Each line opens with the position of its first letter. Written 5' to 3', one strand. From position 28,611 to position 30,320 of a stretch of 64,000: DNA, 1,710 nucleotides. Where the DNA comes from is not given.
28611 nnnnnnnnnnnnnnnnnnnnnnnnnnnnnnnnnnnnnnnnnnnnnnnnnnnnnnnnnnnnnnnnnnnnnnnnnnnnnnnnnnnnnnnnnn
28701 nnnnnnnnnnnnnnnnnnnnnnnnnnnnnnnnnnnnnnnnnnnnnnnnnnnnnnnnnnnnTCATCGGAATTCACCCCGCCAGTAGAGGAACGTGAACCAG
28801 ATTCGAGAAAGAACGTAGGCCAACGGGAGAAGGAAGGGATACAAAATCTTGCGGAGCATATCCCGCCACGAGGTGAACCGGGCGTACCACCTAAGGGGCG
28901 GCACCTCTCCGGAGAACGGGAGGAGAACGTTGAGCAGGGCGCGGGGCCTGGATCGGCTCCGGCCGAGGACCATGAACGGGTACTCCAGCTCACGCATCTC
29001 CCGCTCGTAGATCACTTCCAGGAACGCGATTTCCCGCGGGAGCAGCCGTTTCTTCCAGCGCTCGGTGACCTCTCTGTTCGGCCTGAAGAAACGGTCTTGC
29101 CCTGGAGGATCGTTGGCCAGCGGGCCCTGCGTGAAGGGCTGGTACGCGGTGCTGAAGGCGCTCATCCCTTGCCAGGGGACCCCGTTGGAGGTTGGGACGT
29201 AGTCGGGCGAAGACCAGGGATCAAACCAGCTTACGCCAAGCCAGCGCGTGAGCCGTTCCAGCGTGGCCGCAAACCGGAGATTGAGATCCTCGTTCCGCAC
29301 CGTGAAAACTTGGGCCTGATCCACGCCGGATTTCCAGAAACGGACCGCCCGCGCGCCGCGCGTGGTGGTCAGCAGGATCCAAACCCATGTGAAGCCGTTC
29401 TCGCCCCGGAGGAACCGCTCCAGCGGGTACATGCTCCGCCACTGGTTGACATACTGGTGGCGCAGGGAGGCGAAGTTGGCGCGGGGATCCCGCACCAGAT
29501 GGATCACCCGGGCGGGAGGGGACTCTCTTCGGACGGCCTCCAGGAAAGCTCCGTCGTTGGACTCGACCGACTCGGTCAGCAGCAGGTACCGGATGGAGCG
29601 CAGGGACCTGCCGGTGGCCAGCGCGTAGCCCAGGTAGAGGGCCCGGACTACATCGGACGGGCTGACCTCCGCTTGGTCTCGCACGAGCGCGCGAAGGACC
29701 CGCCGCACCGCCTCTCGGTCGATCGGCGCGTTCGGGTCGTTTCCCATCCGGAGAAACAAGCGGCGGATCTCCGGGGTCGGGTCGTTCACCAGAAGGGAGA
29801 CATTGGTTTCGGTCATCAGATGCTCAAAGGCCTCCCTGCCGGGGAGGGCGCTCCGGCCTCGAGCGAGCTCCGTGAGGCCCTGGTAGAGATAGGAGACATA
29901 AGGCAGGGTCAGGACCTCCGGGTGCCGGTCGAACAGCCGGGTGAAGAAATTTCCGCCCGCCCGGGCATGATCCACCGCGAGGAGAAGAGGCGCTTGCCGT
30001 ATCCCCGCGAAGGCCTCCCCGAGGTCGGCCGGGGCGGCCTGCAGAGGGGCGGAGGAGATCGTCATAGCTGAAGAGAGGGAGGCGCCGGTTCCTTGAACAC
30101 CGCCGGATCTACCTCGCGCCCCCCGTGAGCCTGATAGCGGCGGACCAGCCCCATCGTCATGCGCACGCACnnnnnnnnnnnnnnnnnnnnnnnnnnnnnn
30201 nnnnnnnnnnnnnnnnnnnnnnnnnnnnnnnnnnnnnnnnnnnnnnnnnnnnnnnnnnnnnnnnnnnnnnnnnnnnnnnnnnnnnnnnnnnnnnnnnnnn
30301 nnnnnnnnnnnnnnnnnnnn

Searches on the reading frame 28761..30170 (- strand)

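Call 12: search_protein_families(library=pfam, proteins=[window:28761-30170:-], max_evalue=0.01)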
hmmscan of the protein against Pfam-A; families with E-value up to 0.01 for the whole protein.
window:28761-30170:- (469 aa): 2 families
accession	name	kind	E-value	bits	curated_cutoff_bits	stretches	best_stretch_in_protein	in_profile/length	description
PF13469.12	Sulfotransfer_3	-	1e-09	39.4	27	1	210-317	115-216/216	Sulfotransferase family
PF00685.33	Sulfotransfer_1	-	0.00033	20.6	22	1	217-393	88-252/255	Sulfotransferase domain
